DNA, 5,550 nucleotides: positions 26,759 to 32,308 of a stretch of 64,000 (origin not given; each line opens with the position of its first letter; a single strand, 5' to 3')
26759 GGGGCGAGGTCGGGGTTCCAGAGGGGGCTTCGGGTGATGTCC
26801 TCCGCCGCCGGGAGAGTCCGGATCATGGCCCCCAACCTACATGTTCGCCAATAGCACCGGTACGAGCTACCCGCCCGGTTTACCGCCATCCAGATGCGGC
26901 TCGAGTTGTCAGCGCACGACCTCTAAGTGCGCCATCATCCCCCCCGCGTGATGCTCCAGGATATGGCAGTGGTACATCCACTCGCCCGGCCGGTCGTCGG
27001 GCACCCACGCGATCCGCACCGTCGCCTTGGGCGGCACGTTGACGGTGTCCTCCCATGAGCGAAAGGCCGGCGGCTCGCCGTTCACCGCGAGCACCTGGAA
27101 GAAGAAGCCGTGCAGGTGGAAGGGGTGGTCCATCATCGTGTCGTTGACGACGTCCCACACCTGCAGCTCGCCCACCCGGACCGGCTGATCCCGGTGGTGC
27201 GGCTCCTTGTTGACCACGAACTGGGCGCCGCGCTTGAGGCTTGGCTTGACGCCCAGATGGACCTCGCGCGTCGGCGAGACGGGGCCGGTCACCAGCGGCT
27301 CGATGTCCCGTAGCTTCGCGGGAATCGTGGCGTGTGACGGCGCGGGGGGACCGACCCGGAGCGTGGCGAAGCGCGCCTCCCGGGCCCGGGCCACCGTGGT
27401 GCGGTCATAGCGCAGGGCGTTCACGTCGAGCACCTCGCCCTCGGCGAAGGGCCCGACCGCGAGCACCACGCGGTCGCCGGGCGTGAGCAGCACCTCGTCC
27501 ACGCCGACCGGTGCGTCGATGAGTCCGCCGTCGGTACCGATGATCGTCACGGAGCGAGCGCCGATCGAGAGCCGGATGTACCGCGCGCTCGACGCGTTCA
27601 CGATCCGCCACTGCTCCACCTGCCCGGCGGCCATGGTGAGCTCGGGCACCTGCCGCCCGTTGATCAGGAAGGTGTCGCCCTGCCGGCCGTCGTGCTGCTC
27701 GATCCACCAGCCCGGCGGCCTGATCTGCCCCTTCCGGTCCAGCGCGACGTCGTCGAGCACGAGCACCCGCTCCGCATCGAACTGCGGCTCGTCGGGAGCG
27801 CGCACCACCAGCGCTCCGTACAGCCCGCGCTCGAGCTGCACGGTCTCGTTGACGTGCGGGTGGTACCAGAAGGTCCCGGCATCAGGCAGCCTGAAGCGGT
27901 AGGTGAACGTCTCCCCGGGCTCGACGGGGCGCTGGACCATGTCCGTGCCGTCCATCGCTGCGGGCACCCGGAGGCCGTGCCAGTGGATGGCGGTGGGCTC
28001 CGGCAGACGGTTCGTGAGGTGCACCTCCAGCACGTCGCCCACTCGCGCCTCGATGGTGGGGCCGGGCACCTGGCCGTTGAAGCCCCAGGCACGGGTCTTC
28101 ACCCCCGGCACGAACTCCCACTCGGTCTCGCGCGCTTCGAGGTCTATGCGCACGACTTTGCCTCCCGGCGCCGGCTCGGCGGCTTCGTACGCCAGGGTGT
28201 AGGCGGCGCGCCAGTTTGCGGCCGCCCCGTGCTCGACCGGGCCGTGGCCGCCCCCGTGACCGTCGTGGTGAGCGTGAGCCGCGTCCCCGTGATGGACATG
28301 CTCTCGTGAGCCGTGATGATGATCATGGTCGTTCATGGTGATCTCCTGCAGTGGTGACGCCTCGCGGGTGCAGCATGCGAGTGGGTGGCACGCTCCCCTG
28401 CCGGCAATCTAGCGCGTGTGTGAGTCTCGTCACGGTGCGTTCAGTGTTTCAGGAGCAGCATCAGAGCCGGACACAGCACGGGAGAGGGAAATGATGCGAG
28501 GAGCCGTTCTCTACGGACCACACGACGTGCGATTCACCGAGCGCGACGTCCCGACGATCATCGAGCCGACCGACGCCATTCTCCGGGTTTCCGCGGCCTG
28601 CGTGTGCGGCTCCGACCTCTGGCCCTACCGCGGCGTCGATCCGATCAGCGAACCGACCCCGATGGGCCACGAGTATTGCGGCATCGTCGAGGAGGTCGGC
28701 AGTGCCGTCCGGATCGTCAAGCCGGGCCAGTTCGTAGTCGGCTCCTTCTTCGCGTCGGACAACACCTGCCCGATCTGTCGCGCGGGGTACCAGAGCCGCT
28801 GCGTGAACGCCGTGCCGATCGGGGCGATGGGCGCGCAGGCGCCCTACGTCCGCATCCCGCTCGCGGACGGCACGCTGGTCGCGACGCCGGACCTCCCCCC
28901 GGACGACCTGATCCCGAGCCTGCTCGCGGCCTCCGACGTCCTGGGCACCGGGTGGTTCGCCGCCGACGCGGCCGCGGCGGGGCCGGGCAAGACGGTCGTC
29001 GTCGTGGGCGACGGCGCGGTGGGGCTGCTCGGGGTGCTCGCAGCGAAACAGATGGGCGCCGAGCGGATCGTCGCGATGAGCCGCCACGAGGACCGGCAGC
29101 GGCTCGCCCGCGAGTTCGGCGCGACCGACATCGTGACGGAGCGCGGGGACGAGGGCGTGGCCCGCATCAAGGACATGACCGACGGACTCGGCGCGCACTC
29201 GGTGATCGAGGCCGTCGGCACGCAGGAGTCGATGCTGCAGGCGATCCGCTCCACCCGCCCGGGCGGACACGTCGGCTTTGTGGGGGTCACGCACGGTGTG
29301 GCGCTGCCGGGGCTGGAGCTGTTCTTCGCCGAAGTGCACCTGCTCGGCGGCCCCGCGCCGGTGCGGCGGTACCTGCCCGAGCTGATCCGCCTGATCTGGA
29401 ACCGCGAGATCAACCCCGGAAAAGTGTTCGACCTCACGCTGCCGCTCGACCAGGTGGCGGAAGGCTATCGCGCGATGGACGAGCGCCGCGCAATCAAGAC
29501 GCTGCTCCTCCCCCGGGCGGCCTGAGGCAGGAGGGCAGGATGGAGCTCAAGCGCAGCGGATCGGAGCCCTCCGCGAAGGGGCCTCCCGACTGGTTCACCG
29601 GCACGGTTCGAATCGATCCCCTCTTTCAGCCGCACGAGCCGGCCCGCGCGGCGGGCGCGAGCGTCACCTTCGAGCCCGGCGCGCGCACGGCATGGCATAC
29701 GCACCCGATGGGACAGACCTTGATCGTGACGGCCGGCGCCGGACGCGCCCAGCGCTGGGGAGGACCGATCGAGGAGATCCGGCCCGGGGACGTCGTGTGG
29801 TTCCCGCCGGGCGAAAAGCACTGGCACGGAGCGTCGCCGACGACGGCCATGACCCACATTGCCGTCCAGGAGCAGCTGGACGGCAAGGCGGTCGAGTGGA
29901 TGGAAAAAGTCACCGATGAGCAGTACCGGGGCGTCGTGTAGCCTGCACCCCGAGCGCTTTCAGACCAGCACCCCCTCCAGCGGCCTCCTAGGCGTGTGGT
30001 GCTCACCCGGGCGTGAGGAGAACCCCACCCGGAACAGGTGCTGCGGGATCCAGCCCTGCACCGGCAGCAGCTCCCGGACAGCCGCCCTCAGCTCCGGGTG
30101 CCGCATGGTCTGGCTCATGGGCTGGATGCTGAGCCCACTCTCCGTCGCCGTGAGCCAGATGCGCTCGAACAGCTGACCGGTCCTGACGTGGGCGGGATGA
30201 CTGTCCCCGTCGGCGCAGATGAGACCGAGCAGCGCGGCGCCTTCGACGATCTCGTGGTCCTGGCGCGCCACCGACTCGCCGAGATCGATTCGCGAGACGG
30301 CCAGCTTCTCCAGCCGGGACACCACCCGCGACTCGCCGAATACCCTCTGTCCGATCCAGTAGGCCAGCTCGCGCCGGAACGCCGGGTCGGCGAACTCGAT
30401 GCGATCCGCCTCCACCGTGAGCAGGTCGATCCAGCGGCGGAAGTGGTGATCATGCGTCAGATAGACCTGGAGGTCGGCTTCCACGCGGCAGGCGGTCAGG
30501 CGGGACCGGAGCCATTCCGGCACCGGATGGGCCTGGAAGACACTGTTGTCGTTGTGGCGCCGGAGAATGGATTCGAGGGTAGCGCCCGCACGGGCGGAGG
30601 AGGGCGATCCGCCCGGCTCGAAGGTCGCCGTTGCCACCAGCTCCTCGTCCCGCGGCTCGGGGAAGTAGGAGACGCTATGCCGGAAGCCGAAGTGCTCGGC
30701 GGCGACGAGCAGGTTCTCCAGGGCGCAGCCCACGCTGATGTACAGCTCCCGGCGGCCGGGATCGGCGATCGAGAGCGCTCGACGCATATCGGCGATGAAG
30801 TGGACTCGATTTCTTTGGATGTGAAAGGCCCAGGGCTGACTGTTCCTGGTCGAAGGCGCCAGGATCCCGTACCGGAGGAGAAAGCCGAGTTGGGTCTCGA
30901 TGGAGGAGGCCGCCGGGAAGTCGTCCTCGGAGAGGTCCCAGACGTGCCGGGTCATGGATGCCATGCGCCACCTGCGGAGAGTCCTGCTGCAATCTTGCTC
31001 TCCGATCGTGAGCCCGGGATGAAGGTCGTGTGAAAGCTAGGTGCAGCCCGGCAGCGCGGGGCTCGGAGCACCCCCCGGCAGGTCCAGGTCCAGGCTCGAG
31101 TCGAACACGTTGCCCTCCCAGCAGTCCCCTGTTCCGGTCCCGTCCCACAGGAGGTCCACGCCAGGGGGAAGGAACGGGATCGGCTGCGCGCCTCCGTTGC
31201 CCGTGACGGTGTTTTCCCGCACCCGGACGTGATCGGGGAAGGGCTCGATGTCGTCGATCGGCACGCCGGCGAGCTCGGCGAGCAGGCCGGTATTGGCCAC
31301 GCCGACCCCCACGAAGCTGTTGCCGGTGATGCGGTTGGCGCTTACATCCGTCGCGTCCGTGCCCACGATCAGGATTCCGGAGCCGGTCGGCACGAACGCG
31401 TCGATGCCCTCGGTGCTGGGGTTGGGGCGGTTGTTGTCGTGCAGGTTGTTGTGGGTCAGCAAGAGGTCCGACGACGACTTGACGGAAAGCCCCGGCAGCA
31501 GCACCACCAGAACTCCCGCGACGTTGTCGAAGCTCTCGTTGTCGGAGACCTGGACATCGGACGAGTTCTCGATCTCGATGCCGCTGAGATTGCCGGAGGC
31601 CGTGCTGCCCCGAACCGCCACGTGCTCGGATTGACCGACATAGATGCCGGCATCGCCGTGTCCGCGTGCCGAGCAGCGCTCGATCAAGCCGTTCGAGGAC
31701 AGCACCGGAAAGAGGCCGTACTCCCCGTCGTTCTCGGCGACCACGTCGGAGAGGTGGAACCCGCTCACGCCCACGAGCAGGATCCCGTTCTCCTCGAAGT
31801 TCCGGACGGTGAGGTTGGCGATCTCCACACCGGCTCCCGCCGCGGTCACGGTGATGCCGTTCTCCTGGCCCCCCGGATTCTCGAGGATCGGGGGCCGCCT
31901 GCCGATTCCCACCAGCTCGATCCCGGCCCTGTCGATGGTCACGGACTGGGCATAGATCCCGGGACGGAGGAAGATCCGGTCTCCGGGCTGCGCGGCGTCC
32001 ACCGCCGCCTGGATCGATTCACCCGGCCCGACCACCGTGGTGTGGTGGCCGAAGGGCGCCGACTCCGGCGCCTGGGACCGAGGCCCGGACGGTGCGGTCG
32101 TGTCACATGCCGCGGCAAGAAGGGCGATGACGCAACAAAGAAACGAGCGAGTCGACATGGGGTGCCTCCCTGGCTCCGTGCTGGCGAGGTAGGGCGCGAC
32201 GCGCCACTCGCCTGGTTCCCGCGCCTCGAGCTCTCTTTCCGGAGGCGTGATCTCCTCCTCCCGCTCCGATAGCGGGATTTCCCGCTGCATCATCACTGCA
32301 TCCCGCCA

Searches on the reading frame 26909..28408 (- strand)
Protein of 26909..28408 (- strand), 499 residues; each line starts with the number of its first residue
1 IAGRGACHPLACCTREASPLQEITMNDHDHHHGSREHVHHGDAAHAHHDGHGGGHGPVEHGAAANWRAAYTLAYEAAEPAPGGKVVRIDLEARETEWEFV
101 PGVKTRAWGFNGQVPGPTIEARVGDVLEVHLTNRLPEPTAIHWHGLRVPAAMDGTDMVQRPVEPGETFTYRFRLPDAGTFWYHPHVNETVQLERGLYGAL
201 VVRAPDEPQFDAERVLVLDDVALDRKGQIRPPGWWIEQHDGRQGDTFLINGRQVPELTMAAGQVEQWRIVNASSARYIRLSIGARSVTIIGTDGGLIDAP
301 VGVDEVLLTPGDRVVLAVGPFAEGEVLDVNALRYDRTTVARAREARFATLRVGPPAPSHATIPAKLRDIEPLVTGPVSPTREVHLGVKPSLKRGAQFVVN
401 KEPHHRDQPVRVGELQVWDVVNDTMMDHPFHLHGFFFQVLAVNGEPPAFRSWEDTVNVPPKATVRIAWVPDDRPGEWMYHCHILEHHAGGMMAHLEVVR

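Call 7: search_protein_families(library=pfam, proteins=[window:26909-28408:-], max_evalue=0.01)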
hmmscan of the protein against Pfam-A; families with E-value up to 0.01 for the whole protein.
window:26909-28408:- (499 aa): 3 families
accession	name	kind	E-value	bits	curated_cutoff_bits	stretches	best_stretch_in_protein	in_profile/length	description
PF07732.21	Cu-oxidase_3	-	5.2e-39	133.4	21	1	93-205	3-117/119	Multicopper oxidase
PF07731.20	Cu-oxidase_2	-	2.9e-32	111.8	20.4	2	406-497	33-133/137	Multicopper oxidase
PF00394.28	Cu-oxidase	-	2.4e-08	34.7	21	1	242-314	34-116/157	Multicopper oxidase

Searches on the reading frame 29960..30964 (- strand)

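Call 7: search_protein_families(library=pfam, proteins=[window:29960-30964:-], max_evalue=0.01)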
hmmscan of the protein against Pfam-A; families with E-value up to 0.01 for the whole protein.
window:29960-30964:- (334 aa): 2 families
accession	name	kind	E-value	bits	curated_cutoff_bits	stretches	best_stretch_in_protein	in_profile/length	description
PF00881.29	Nitroreductase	-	3e-09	37.7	23.5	1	251-314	108-166/167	Nitroreductase family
PF14512.11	TM1586_NiRdase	-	8.5e-05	22.7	27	1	29-62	163-197/215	Putative TM nitroreductase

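Call 60: search_protein_families(library=ncbifam, proteins=[window:29960-30964:-], max_evalue=0.001)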
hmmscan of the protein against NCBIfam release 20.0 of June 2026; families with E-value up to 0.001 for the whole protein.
window:29960-30964:- (334 aa): 4 families
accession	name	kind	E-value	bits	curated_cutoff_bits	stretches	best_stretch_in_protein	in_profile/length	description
NF047509.1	Rv3131_FMN_oxido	subfamily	1.2e-72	245.1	199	1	29-333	2-319/319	Acg family FMN-binding oxidoreductase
NF005901.0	PRK07877.1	equivalog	7.5e-29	100.5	476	2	26-200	377-547/722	Rv1355c family protein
NF011424.0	PRK14851.1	subfamily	2.3e-24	85.4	1170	2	26-159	328-457/679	hypothetical protein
NF011425.0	PRK14852.1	equivalog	5.9e-10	37.7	1337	1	26-189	616-777/989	hypothetical protein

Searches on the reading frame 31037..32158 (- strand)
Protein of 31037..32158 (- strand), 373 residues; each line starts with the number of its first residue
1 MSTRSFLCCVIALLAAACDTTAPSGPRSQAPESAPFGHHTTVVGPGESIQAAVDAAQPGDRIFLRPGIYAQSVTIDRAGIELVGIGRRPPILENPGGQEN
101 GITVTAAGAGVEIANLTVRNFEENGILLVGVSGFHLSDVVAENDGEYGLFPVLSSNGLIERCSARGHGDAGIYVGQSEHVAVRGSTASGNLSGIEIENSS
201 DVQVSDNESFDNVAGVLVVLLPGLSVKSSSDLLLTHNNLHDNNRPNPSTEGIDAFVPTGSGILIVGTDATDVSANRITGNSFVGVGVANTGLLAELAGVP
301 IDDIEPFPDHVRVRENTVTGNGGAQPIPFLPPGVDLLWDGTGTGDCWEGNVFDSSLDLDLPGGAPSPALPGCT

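Call 7: search_protein_families(library=pfam, proteins=[window:31037-32158:-], max_evalue=0.01)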
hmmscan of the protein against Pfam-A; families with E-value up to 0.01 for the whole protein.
window:31037-32158:- (373 aa): 2 families
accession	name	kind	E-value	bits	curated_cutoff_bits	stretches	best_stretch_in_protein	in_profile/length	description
PF13229.12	Beta_helix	-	1e-20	74.4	25.9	2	100-218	1-120/158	Right handed beta helix region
PF05048.19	NosD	-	4.4e-20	72.5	23.6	2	117-287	11-153/212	Periplasmic copper-binding protein (NosD)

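Call 14: find_encoding_contigs(protein=window:31037-32158:-, flank=6000, max_places=6)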
Protein window:31037-32158:- (373 aa): no gene with exactly this product is on record in the collection.

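Call 27: find_related_loci(query=window:31037-32158:-, collection=metagenome_contigs, flank=4000)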
Query window:31037-32158:- (373 aa) in metagenome_contigs; peptide patterns used: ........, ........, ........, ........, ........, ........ (x = any residue, [..] = any of these).
212 stretches matched a pattern; 2 encode a relative of the query (tblastn E <= 1e-3); 2 distinct loci.
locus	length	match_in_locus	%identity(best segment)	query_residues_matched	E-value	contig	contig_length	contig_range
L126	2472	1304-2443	77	1-373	0e+0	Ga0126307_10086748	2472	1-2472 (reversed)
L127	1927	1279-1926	71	1-209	2e-95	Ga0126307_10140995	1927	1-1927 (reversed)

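Call 60: search_protein_families(library=ncbifam, proteins=[window:31037-32158:-], max_evalue=0.001)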
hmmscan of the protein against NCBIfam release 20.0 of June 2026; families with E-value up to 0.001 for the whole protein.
window:31037-32158:- (373 aa): 3 families
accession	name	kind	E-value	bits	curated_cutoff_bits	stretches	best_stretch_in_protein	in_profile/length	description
TIGR03805.1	beta_helix_1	subfamily_domain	1.1e-56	192.3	141.5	1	49-324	1-286/314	parallel beta-helix domain-containing protein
TIGR04247.1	NosD_copper_fam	subfamily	7.9e-15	54.3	300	1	49-163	1-114/377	nitrous oxide reductase family maturation protein NosD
TIGR03804.1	para_beta_helix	repeat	3.6e-08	33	19.45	1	171-212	1-42/44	parallel beta-helix repeat protein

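Call 65: find_homologous_proteins(query=window:31037-32158:-, max_evalue=1e-40)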
Query window:31037-32158:- (373 aa): 913 proteins with E <= 1e-40 among 8000 candidates; the best 120 are listed.
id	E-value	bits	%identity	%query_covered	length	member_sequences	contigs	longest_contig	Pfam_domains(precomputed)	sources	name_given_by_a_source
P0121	1.4e-216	737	96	94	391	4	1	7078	PF13229.13,PF22842.4,PF05048.20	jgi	jgi:parallel beta-helix repeat protein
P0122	4.4e-199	679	84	95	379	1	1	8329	PF13229.13,PF22842.4,PF05048.20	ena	-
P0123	1.9e-197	674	82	99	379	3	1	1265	PF13229.13,PF22842.4,PF05048.20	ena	-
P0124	2.5e-187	641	78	100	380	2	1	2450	PF13229.13,PF22842.4,PF05048.20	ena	-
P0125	9.4e-183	626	83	91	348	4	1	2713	PF13229.13,PF22842.4,PF05048.20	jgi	jgi:parallel beta-helix repeat protein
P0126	1.8e-176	605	74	100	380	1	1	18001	PF13229.13,PF22842.4,PF05048.20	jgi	jgi:parallel beta-helix repeat protein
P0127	7.4e-174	596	74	100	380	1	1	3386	PF13229.13,PF22842.4,PF05048.20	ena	-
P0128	7.6e-171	587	73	100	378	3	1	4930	PF13229.13,PF22842.4,PF05048.20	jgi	jgi:parallel beta-helix repeat protein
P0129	1.1e-144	500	71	89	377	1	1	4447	PF13229.13,PF22842.4,PF05048.20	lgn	-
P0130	2.5e-143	496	64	99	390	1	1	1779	PF13229.13,PF22842.4,PF05048.20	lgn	-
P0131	2.0e-142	493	70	89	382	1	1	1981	PF13229.13,PF22842.4,PF05048.20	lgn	-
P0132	3.2e-137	476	61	90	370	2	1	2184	PF13229.13,PF22842.4,PF05048.20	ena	-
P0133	1.2e-136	474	67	89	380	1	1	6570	PF13229.13,PF12708.13,PF22842.4,PF05048.20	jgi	jgi:parallel beta-helix repeat protein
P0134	4.2e-136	472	61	95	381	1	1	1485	PF13229.13,PF22842.4,PF05048.20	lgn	-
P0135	3.8e-133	462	59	99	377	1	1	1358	PF13229.13,PF22842.4,PF05048.20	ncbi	-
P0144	2.1e-120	420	80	64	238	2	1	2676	PF13229.13,PF05048.20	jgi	-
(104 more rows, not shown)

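Call 66: find_encoding_contigs(protein=P0125, flank=3000, max_places=4)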
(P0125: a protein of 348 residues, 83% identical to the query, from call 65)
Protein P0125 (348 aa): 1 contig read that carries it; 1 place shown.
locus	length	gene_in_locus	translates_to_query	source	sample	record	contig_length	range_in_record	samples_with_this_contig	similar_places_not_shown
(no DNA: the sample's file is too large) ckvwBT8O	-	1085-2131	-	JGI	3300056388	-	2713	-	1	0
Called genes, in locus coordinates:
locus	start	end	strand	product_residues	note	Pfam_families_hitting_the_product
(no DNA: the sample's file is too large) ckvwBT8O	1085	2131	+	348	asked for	PF22842:Pel9A-like_beta_helix, PF05048:NosD, PF13229:Beta_helix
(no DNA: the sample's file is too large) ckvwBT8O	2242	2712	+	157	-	?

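Call 67: list_cluster_members(proteins=[P0125, P0121, P0123, P0144])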
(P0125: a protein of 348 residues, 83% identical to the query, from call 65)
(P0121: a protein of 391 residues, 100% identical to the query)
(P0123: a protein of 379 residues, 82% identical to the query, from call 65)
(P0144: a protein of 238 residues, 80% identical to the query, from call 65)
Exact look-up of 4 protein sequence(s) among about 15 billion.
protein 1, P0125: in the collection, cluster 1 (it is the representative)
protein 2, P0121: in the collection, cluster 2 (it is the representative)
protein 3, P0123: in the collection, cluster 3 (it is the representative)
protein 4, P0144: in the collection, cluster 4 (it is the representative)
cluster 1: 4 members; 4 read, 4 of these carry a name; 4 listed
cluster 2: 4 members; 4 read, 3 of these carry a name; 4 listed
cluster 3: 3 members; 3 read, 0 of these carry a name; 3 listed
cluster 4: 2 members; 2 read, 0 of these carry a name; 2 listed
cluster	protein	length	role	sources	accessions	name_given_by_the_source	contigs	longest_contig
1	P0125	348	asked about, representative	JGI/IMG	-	parallel beta-helix repeat protein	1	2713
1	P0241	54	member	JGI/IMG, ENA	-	predicted RNase H-like HicB family nuclease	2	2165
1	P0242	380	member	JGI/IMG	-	parallel beta-helix repeat protein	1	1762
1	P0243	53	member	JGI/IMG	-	predicted RNase H-like HicB family nuclease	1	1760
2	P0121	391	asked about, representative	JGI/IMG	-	parallel beta-helix repeat protein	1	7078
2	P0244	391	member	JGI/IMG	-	parallel beta-helix repeat protein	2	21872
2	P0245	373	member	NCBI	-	-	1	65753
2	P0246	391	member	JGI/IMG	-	parallel beta-helix repeat protein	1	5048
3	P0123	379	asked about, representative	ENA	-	-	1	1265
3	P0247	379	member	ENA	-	-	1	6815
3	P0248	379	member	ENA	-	-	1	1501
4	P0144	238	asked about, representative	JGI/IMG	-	-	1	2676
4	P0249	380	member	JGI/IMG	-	-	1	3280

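Call 68: find_encoding_contigs(protein=P0244, flank=5000, max_places=4)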
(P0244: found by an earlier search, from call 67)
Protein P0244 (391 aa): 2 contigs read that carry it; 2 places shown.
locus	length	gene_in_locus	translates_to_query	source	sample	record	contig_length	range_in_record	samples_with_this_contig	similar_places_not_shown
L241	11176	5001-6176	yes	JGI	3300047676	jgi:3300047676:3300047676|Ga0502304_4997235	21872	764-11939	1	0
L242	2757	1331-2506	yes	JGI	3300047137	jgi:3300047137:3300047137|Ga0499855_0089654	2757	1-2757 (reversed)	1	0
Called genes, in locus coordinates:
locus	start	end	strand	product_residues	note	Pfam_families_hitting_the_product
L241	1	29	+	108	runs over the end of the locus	-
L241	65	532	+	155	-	-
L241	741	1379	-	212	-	-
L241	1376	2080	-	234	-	-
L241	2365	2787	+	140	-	PF03795:YCII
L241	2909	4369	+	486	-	PF00082:Peptidase_S8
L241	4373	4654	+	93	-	-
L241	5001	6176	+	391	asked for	PF22842:Pel9A-like_beta_helix, PF05048:NosD, PF13229:Beta_helix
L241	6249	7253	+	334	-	PF00881:Nitroreductase (faint)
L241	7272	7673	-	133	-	PF07883:Cupin_2, PF02311:AraC_binding (weak)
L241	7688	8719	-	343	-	PF08240:ADH_N, PF16912:Glu_dehyd_C (weak), PF00107:ADH_zinc_N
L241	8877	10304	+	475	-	PF07732:Cu-oxidase_3, PF00394:Cu-oxidase (weak), PF07731:Cu-oxidase_2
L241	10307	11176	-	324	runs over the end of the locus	PF23023:Anti-Pycsar_Apyc1 (weak), PF00753:Lactamase_B, PF12706:Lactamase_B_2 (weak)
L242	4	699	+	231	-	PF00082:Peptidase_S8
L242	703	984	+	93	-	-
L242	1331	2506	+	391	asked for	PF22842:Pel9A-like_beta_helix, PF05048:NosD, PF13229:Beta_helix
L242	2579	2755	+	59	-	?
